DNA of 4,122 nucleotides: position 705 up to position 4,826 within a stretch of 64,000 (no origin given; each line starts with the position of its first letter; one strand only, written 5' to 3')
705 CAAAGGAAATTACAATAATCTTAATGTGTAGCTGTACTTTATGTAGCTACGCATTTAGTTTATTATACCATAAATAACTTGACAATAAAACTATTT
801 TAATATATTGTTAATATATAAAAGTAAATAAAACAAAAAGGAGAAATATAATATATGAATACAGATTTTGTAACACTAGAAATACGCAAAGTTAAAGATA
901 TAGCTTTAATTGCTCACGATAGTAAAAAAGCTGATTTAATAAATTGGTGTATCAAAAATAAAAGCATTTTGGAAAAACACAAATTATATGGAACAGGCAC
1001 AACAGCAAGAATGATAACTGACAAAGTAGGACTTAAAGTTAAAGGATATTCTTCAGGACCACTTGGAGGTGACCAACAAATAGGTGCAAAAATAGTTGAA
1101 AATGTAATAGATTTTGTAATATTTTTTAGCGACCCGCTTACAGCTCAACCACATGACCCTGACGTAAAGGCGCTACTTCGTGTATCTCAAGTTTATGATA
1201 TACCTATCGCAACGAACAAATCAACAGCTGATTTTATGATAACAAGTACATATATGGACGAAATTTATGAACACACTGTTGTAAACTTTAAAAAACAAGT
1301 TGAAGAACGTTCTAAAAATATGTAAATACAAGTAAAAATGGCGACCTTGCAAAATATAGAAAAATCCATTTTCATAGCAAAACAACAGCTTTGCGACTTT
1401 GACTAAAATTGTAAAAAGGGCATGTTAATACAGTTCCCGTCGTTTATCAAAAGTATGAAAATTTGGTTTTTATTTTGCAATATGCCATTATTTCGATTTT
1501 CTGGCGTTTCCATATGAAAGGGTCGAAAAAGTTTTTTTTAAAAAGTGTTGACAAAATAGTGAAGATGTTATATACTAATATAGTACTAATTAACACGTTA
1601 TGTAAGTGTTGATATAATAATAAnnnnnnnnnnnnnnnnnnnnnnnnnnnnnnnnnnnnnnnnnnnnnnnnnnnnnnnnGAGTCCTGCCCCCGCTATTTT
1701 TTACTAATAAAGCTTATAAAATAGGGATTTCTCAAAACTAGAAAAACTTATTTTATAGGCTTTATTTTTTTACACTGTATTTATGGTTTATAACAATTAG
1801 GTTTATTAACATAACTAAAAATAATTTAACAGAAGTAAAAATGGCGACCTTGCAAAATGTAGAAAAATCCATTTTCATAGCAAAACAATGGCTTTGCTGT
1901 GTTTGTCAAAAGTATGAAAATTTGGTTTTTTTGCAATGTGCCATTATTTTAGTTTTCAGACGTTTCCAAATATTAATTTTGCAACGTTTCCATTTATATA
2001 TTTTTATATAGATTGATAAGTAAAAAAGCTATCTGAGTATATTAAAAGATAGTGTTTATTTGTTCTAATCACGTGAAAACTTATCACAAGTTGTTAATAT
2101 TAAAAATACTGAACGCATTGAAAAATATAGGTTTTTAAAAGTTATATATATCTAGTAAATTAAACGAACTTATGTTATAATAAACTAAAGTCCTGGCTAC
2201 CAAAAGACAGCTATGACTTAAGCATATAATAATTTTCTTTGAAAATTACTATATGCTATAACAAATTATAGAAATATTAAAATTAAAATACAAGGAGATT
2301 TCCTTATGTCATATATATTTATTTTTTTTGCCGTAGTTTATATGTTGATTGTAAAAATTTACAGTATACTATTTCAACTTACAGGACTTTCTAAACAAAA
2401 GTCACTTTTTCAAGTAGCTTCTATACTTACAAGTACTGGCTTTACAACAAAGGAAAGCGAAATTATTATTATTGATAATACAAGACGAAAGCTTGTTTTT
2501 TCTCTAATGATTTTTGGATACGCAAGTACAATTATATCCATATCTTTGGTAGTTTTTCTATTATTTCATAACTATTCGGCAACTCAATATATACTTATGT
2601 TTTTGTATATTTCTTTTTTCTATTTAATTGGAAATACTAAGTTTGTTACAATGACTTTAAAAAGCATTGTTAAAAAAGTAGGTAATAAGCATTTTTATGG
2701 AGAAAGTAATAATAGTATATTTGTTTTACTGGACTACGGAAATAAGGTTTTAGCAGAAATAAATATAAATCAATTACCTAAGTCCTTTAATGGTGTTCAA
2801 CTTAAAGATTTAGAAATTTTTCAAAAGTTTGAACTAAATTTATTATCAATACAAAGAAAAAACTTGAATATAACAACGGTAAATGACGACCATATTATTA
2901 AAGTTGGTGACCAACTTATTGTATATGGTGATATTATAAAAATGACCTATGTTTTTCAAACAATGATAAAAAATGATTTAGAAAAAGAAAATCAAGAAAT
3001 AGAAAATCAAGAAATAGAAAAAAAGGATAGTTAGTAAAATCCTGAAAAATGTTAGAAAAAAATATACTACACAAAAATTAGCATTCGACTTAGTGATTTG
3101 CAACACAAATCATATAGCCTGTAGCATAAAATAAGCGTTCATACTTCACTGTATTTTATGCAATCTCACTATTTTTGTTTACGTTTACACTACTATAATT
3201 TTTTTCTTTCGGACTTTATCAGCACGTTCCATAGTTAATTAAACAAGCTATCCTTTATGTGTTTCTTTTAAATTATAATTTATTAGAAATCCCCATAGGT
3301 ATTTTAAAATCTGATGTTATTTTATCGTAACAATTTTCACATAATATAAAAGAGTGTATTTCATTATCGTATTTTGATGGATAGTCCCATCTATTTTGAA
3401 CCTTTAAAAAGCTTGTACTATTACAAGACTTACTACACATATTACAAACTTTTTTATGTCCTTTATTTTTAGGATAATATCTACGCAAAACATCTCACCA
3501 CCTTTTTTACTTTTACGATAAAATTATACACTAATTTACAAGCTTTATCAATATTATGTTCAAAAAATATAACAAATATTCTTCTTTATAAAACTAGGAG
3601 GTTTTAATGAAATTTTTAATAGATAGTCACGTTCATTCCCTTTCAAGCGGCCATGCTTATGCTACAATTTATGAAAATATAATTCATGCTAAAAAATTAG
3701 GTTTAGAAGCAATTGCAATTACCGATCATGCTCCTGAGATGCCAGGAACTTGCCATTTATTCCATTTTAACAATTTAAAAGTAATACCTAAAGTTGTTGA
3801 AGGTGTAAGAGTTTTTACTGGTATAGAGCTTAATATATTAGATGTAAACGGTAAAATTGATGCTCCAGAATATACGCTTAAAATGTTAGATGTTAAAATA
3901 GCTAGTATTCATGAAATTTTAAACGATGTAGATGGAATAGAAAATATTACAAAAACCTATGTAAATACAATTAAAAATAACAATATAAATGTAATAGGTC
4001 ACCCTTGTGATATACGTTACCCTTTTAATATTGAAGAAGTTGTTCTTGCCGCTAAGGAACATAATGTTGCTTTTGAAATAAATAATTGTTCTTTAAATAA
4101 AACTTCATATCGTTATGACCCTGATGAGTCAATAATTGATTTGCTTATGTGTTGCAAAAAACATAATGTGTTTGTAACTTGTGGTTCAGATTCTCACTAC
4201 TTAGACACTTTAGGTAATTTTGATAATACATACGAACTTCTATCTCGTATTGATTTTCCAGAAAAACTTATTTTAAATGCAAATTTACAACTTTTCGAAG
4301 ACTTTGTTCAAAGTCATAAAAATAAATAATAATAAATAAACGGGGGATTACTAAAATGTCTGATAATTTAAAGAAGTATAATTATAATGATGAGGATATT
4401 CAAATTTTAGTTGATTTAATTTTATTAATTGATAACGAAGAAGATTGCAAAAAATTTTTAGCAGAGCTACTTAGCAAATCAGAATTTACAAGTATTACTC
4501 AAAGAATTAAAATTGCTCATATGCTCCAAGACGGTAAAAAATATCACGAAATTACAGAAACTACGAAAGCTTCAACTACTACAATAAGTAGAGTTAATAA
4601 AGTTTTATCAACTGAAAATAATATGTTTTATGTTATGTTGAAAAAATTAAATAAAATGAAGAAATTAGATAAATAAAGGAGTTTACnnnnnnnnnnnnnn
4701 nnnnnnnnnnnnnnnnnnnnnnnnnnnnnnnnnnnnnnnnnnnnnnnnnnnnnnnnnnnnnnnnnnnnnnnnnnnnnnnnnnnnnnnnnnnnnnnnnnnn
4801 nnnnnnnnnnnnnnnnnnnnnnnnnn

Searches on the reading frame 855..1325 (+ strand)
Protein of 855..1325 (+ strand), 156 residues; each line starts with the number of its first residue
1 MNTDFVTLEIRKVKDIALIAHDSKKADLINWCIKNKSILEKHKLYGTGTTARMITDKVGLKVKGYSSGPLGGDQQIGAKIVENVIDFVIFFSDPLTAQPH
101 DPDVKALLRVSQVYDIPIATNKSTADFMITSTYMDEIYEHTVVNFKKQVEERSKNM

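Call 13: search_protein_families(library=ncbifam, proteins=[window:855-1325:+])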
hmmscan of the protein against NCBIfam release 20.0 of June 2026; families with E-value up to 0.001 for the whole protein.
window:855-1325:+ (156 aa): 2 families
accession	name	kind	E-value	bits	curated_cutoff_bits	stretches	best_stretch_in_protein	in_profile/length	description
NF003559.0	PRK05234.1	equivalog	2e-60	202.7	84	1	11-151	3-143/145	methylglyoxal synthase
TIGR00160.1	MGSA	equivalog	4.4e-57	192.1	146.9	1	14-153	3-142/143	methylglyoxal synthase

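Call 56: find_encoding_contigs(protein=window:855-1325:+, flank=3000, max_places=10)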
Protein window:855-1325:+ (156 aa): no gene with exactly this product is on record in the collection.

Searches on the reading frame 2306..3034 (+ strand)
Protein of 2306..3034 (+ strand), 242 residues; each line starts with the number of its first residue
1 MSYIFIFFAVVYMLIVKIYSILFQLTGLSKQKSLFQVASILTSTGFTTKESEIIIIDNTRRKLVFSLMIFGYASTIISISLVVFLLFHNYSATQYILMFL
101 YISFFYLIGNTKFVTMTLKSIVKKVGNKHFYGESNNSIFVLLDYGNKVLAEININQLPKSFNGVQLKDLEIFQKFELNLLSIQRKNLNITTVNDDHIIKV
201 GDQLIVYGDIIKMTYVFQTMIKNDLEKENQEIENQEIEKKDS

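Call 13: search_protein_families(library=ncbifam, proteins=[window:2306-3034:+])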
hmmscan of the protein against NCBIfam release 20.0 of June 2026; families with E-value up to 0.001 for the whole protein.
window:2306-3034:+ (242 aa): 0 families

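Call 36: search_protein_families(library=pfam, proteins=[window:2306-3034:+], max_evalue=0.00001)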
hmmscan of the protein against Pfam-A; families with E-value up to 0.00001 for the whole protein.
window:2306-3034:+ (242 aa): 1 family
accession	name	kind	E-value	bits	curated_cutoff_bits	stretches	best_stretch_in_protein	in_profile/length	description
PF02080.26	TrkA_C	-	4.2e-06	27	27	1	163-209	14-59/71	TrkA-C domain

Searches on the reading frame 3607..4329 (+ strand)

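Call 36: search_protein_families(library=pfam, proteins=[window:3607-4329:+], max_evalue=0.00001)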
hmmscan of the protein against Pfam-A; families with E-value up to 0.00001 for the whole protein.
window:3607-4329:+ (240 aa): 1 family
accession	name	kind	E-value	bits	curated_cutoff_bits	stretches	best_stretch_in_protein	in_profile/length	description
PF02811.25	PHP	-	2e-09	38.4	26.4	1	6-167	1-98/164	PHP domain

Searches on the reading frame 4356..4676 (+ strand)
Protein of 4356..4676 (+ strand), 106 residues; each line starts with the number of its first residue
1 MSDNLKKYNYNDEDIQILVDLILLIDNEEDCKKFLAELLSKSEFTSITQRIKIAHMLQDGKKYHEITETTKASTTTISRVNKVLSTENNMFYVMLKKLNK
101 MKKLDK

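Call 36: search_protein_families(library=pfam, proteins=[window:4356-4676:+], max_evalue=0.00001)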
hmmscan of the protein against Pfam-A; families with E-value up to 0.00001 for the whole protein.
window:4356-4676:+ (106 aa): 1 family
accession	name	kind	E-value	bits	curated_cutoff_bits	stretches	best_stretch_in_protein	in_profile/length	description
PF01371.25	Trp_repressor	-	2.2e-22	79.4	27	1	14-98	2-87/88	Trp repressor protein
